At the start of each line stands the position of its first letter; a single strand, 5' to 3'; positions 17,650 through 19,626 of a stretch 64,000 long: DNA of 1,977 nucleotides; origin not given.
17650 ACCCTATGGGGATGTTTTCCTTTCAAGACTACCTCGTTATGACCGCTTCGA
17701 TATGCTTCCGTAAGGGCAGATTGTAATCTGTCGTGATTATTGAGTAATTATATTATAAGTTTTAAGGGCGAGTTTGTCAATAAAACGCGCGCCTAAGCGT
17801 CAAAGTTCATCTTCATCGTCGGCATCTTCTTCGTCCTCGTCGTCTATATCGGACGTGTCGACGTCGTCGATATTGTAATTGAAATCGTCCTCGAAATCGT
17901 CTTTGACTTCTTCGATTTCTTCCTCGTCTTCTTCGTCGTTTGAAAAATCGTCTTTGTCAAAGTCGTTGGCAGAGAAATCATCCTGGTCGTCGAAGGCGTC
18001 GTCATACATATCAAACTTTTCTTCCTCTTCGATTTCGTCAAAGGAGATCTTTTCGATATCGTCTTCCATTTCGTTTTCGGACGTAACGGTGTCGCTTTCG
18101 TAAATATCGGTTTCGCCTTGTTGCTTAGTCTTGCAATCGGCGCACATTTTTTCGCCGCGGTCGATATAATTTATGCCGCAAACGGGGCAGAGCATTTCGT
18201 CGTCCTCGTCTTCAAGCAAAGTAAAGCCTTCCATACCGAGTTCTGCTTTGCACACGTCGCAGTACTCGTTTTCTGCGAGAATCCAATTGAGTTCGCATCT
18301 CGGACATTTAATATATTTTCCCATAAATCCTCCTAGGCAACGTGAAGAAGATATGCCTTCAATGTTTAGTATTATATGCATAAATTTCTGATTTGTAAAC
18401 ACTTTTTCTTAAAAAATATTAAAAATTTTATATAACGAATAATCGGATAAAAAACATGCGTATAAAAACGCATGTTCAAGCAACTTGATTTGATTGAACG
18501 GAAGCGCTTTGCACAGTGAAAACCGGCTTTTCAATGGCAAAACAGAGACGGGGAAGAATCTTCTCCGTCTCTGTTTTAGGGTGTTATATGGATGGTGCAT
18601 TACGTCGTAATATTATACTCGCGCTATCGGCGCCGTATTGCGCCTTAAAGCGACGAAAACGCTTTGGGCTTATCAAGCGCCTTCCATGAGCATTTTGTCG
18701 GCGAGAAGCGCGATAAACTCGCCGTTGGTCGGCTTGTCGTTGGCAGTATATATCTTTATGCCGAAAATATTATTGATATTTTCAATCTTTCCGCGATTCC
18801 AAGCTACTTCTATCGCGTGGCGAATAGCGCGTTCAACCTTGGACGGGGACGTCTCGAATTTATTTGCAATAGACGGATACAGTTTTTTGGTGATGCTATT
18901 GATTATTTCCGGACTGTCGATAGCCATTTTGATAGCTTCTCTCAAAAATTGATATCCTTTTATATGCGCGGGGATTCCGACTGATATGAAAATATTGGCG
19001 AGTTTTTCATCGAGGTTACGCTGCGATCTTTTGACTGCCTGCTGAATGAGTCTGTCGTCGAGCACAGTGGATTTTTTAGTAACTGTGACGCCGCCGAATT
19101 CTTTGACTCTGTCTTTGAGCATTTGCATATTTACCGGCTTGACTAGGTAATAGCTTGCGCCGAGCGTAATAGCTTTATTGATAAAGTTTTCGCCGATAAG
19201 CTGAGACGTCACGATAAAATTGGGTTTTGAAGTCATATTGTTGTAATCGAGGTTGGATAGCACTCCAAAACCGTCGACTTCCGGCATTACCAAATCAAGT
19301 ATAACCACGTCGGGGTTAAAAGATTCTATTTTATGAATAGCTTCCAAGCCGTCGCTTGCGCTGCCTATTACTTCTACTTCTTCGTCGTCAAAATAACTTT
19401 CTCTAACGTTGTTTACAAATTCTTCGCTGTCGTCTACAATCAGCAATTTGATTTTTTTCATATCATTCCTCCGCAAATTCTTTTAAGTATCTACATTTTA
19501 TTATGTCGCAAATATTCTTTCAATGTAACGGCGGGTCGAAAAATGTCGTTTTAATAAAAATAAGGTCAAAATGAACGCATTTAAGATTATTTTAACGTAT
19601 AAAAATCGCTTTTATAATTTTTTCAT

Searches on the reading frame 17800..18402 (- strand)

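Call 4: search_protein_families(library=pfam, proteins=[window:17800-18402:-], max_evalue=0.1)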
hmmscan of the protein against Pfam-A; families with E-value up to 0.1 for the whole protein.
window:17800-18402:- (200 aa): 6 families
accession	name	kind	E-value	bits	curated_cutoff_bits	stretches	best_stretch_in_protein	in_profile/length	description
PF12773.13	DZR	-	0.001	19.6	27.3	1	33-90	1-44/45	Double zinc ribbon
PF17032.10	Zn_ribbon_15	-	0.0055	17.9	28.9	0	69-96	37-64/73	zinc-ribbon family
PF14471.11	DUF4428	-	0.0075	16.5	27.8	0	48-87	2-38/51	Domain of unknown function (DUF4428)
PF18912.6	DZR_2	-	0.017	15.4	27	0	72-93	10-30/56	Double zinc ribbon domain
PF10367.15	zf-Vps39_C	-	0.025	14.6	24.7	0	42-59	6-23/41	Vacuolar sorting protein 39 C-terminal zinc finger domain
PF11682.14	Zn_ribbon_11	-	0.064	13.3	24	1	71-92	7-26/37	Probable zinc-ribbon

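Call 5: search_protein_families(library=padloc, proteins=[window:17800-18402:-], max_evalue=0.1)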
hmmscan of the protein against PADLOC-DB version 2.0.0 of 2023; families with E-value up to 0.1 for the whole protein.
window:17800-18402:- (200 aa): 0 families

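Call 6: search_protein_families(library=ncbifam, proteins=[window:17800-18402:-], max_evalue=0.1)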
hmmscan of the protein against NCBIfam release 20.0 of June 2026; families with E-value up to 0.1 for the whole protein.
window:17800-18402:- (200 aa): 1 family
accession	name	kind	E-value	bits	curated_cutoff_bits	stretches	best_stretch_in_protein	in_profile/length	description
NF003214.0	PRK04179.1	equivalog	0.062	13.2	71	0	30-51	17-38/62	50S ribosomal protein L37e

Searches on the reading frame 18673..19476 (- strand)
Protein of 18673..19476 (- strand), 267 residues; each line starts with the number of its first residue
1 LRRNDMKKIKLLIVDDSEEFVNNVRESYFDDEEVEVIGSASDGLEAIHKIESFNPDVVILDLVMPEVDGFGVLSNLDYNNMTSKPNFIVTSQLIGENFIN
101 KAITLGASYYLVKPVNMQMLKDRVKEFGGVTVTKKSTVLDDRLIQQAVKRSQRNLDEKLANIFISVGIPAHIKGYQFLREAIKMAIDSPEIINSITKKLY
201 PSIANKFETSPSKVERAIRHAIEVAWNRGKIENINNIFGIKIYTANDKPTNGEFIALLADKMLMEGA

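Call 4: search_protein_families(library=pfam, proteins=[window:18673-19476:-], max_evalue=0.1)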
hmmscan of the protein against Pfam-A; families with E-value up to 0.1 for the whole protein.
window:18673-19476:- (267 aa): 2 families
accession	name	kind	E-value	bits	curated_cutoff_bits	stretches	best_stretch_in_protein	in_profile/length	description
PF08769.17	Spo0A_C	-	1.8e-40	137.6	25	1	161-261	3-103/104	Sporulation initiation factor Spo0A C terminal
PF00072.30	Response_reg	-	8.9e-21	74.6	30.2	1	12-124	2-110/111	Response regulator receiver domain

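Call 5: search_protein_families(library=padloc, proteins=[window:18673-19476:-], max_evalue=0.1)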
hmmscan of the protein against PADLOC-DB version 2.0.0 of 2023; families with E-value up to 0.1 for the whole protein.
window:18673-19476:- (267 aa): 3 families
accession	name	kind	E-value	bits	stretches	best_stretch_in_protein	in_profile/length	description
PDLC00405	SduA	-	1.1e-05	23.2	1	5-69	3-65/323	DUF4263 domain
PDLC04725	PDC-M60B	-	0.0017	16.2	1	6-68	1-63/158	-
PDLC04726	PDC-M60C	-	0.0056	13.6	1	9-67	1-60/407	-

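Call 6: search_protein_families(library=ncbifam, proteins=[window:18673-19476:-], max_evalue=0.1)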
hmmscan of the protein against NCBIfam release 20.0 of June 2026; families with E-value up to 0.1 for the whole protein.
window:18673-19476:- (267 aa): 99 families (the best 25 are shown)
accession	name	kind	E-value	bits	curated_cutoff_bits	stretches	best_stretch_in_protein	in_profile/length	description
TIGR02875.1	spore_0_A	equivalog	1e-84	283.9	200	1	7-265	1-258/262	sporulation transcription factor Spo0A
NF001965.0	PRK00742.1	subfamily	2.6e-19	69.7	293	1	6-125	1-117/357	chemotaxis-specific protein-glutamate methyltransferase CheB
NF008677.0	PRK11697.1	equivalog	5.8e-18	65.1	246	1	9-128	2-116/238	two-component system response regulator BtsR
NF009206.0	PRK12555.1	subfamily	2.2e-16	59.8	342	1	9-119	1-110/340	chemotaxis-specific protein-glutamate methyltransferase CheB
NF041367.1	CheY_Halo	equivalog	7.3e-16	58.6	200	1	12-125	2-111/114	chemotaxis protein CheY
NF011896.0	PRK15369.1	equivalog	2.6e-15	56.6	242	1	6-156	1-144/211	two component system response regulator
NF007935.0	PRK10651.1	equivalog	4.4e-15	55.4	250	1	7-135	5-133/216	two-component system response regulator NarL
NF007135.0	PRK09581.1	equivalog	7.8e-15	54.6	474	1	10-127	4-119/457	PleD family two-component system response regulator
NF045505.1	RR_RssB_Pseudo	equivalog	2.1e-14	53.4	700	1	8-156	5-146/394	two-component system response regulator RssB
NF007969.0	PRK10693.1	equivalog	6.2e-14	51.8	329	1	9-145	8-141/337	two-component system response regulator RssB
NF007901.0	PRK10610.1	equivalog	9e-13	48.5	189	1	7-124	4-120/129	chemotaxis response regulator CheY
NF052445.1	RespRegMctR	equivalog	3.7e-12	46.1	300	1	8-166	1-156/205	two-component system response regulator MctR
NF033120.0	vanR_FM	exception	1.2e-11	44.7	460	1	6-124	1-114/231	vancomycin resistance response regulator transcription factor, VanR-F/VanR-M family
NF008469.0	PRK11361.1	equivalog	1.2e-11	44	714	1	10-126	6-118/461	acetoacetate metabolism transcriptional regulator AtoC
NF033117.2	vanR_ACDEGLN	exception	1.5e-11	44.4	350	1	12-125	2-110/226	VanR-ABDEGLN family response regulator transcription factor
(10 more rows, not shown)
